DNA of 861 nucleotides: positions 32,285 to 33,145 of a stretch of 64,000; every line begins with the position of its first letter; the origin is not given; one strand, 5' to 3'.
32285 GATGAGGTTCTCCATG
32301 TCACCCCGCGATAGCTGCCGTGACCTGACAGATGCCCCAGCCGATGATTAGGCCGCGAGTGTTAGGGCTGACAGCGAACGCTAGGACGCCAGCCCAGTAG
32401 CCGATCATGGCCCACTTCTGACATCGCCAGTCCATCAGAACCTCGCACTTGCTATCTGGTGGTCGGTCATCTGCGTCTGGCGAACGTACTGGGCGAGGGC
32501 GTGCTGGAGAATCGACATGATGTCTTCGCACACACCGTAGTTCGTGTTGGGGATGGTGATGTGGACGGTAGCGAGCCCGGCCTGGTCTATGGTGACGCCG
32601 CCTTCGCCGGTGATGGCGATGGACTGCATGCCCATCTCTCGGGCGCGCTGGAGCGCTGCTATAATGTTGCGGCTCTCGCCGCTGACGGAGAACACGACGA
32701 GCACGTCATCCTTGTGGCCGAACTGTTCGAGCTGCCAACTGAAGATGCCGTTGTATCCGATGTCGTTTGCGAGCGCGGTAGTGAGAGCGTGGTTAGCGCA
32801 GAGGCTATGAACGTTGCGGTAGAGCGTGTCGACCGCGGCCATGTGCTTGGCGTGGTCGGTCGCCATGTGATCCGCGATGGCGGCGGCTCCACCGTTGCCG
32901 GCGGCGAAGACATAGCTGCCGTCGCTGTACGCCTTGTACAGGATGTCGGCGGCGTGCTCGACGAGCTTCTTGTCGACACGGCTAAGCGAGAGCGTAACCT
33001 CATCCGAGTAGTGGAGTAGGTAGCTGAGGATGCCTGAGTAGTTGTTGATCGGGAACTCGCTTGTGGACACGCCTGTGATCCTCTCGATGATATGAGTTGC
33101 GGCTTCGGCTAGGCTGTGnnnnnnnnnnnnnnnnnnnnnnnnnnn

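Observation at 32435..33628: Partial heptose pathway (GmhB-GmhA fusion) plus glycosyltransferase and O-methyltransferase-like genes: dispersed phage sugar-modification set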

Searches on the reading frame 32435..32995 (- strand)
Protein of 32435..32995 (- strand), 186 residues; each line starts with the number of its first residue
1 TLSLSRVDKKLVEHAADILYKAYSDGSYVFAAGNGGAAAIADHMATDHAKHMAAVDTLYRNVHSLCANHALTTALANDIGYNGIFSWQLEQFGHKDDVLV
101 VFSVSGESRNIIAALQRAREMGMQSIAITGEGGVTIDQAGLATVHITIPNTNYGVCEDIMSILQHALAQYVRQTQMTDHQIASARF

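Call 20: search_solved_structures(query=window:32435-32995:-, max_evalue=1e-10, show_alignments=5)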
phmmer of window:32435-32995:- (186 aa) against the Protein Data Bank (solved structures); distinct sequences matched with E-value up to 1e-10: 15.
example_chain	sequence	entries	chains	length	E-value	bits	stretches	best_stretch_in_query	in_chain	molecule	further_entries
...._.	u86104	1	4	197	1.4e-19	74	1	12-168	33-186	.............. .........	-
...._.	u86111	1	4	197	1.4e-19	74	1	12-158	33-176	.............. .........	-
2xbl_A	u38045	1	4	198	2.7e-19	73.1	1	12-158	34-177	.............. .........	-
2x3y_A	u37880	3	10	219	3.3e-19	72.8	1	12-158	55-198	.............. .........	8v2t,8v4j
5by2_A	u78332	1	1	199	4.8e-19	72.3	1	11-174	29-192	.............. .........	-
5lu5_A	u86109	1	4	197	4.9e-19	72.2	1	12-158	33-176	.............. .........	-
1tk9_A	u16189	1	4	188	1.4e-18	70.8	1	6-172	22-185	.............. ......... 1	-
1x94_A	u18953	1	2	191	1.7e-18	70.5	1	12-169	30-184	putative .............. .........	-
5lu6_A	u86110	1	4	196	3.5e-18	69.5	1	12-158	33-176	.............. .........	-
3trj_A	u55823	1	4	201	4.8e-18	69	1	12-173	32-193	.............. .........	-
2i22_A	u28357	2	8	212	1e-17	67.9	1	11-172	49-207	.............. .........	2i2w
5i01_A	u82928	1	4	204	1.5e-17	67.4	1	14-175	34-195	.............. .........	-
1x92_A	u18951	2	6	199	6.2e-16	62.1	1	11-170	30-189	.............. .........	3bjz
2yva_A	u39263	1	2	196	1e-13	54.9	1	12-172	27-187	DnaA initiator-associating protein diaA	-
4u6n_A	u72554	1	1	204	1.2e-13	54.7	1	12-172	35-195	DnaA initiator-associating protein DiaA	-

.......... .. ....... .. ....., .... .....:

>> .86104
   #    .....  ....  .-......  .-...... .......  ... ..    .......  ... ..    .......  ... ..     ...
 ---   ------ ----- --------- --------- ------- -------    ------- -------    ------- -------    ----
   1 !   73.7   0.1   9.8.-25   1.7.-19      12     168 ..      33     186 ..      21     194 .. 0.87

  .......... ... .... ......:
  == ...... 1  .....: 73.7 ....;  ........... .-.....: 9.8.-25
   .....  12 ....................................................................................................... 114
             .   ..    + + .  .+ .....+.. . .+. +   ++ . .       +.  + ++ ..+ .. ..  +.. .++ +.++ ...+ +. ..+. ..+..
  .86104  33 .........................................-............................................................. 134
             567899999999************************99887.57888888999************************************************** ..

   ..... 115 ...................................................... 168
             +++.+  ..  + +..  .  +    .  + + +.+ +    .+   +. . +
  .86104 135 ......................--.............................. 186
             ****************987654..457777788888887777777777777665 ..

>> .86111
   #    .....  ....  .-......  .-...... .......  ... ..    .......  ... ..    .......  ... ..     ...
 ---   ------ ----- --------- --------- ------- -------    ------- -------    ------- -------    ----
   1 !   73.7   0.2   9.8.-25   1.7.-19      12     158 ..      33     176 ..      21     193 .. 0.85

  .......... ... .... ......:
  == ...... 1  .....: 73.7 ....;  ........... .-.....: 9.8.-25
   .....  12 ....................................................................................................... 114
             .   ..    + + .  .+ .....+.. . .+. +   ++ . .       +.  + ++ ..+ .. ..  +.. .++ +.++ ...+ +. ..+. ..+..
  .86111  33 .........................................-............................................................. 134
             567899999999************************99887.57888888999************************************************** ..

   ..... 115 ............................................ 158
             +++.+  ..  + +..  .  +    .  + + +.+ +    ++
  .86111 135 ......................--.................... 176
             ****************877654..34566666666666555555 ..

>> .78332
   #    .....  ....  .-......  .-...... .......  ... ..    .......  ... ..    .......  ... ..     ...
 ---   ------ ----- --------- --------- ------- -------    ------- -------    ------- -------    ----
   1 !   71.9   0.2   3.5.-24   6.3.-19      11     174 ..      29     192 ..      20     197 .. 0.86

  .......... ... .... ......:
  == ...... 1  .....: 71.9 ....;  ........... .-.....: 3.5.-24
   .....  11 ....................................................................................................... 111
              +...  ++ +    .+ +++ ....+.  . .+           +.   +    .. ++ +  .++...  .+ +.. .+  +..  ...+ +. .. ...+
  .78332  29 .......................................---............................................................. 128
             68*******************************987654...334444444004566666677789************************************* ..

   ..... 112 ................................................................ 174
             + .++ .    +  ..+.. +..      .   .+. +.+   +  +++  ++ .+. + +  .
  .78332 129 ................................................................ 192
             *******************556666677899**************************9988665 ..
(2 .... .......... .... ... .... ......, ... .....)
